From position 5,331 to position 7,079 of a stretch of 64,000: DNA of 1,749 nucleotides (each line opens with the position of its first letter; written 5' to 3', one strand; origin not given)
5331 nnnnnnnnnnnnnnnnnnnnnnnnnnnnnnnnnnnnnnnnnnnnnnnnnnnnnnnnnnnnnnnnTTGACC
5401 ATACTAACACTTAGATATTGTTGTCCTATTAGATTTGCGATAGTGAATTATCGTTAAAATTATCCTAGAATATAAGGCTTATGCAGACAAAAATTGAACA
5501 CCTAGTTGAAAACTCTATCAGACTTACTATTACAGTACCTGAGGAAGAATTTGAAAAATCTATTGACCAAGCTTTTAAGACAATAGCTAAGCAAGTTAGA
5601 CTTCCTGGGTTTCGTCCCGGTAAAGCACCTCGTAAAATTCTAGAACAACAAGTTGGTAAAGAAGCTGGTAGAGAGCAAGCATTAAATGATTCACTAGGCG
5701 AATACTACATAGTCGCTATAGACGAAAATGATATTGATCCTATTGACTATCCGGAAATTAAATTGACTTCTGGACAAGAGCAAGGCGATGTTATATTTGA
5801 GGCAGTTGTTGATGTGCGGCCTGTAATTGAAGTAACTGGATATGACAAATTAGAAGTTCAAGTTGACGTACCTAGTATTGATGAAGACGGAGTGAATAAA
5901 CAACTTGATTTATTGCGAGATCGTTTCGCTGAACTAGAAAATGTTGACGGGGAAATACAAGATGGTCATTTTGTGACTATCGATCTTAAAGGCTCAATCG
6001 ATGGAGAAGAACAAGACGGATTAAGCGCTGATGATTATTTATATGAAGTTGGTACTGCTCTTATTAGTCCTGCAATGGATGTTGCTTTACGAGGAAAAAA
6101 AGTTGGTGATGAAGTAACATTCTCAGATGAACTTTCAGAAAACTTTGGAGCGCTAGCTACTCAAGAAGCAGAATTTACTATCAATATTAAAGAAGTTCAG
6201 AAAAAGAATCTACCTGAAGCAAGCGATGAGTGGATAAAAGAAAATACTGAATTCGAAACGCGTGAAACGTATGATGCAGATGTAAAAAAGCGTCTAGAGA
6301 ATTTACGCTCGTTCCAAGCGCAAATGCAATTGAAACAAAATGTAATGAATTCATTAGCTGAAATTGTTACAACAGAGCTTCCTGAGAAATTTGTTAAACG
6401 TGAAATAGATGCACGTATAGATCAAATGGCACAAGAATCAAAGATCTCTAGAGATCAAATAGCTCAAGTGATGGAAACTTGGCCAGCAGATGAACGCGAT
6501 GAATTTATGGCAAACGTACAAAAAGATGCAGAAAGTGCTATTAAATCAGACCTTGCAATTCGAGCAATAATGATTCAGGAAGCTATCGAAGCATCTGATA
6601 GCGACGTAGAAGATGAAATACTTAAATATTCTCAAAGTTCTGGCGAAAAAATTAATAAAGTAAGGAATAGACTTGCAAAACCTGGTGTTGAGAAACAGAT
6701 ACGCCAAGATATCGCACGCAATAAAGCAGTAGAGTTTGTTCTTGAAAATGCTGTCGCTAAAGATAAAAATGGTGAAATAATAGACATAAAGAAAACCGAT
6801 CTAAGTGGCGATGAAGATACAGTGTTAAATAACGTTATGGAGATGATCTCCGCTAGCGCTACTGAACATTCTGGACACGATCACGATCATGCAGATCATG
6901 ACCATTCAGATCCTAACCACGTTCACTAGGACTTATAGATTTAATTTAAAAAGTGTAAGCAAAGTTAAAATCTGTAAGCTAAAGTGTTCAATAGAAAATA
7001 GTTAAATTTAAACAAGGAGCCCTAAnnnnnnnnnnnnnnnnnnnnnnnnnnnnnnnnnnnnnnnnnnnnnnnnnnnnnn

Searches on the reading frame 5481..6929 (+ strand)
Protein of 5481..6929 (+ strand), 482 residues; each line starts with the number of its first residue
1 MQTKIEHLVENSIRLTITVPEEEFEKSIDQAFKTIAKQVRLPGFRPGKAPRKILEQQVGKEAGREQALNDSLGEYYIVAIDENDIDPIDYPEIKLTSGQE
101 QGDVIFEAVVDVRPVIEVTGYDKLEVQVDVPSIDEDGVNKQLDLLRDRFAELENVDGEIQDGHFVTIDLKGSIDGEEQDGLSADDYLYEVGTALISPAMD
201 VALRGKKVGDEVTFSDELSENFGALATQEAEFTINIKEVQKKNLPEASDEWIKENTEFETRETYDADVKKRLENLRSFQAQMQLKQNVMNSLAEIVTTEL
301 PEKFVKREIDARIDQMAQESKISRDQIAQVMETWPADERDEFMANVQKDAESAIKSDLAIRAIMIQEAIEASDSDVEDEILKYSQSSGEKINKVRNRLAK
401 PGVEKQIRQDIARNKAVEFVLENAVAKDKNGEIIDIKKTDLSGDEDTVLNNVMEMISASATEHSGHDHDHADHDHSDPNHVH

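Call 43: search_protein_families(library=pfam, proteins=[window:5481-6929:+], max_evalue=0.001)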
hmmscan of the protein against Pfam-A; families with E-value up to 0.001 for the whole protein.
window:5481-6929:+ (482 aa): 3 families
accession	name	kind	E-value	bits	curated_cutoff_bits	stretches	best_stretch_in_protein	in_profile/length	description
PF05697.18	Trigger_N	-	1.7e-39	135.8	22.2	1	1-143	1-142/144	Bacterial trigger factor protein (TF)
PF05698.19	Trigger_C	-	6.4e-20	72.3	22.7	1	262-422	3-162/162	Bacterial trigger factor protein (TF) C-terminus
PF00254.34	FKBP_C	-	3.9e-05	24.3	21.1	1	159-227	5-76/94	FKBP-type peptidyl-prolyl cis-trans isomerase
